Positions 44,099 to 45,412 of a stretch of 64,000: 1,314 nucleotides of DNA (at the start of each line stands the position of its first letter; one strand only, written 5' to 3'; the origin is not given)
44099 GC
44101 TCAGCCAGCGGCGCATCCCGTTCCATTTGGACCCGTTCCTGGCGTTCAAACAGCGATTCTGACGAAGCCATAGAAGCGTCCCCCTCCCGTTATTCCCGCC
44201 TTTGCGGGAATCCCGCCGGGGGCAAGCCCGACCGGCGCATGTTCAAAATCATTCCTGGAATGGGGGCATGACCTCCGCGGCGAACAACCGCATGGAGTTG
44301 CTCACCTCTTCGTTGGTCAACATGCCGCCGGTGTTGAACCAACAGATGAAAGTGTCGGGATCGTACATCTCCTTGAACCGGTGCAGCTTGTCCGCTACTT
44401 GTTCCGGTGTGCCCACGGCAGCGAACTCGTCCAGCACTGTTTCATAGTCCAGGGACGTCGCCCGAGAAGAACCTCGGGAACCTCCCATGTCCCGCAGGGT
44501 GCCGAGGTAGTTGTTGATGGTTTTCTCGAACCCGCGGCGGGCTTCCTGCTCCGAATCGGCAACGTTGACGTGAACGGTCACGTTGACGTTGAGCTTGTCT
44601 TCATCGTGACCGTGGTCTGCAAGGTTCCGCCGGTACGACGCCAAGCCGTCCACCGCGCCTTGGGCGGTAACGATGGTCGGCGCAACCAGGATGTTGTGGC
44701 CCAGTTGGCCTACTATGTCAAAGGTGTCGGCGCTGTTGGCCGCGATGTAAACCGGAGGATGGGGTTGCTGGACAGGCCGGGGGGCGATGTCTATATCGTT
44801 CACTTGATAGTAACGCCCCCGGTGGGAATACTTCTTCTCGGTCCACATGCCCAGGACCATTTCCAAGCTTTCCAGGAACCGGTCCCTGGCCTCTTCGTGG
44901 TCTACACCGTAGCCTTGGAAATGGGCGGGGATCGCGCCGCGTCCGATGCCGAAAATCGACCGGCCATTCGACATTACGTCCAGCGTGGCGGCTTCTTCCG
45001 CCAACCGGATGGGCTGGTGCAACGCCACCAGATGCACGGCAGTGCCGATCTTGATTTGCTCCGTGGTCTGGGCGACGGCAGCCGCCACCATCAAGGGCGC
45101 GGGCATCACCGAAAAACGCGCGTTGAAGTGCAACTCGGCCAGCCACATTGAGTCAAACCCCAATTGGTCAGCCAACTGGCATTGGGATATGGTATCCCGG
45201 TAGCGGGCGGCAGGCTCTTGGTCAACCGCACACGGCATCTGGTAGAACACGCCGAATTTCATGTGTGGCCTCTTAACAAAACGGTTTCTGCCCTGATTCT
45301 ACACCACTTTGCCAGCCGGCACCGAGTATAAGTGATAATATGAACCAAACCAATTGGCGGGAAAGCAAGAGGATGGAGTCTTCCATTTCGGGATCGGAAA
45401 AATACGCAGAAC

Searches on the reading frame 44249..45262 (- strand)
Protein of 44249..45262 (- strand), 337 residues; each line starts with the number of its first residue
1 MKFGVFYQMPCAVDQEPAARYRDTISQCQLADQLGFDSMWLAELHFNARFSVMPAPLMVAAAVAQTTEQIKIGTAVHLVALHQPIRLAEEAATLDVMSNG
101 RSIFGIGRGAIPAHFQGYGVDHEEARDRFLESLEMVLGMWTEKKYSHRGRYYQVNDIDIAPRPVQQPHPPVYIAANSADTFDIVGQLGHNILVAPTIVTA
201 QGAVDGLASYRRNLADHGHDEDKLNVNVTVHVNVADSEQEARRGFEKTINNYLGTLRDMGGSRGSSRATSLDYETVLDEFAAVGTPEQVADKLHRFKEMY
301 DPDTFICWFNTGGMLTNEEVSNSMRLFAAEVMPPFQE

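Call 74: search_protein_families(library=padloc, proteins=[window:44249-45262:-], max_evalue=0.00001)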
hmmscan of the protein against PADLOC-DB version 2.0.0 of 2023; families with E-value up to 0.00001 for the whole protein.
window:44249-45262:- (337 aa): 1 family
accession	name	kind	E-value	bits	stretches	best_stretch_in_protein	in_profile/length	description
PDLC01078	C3a156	-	9.9e-25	85.7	1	13-308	5-263/268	oxidoreductase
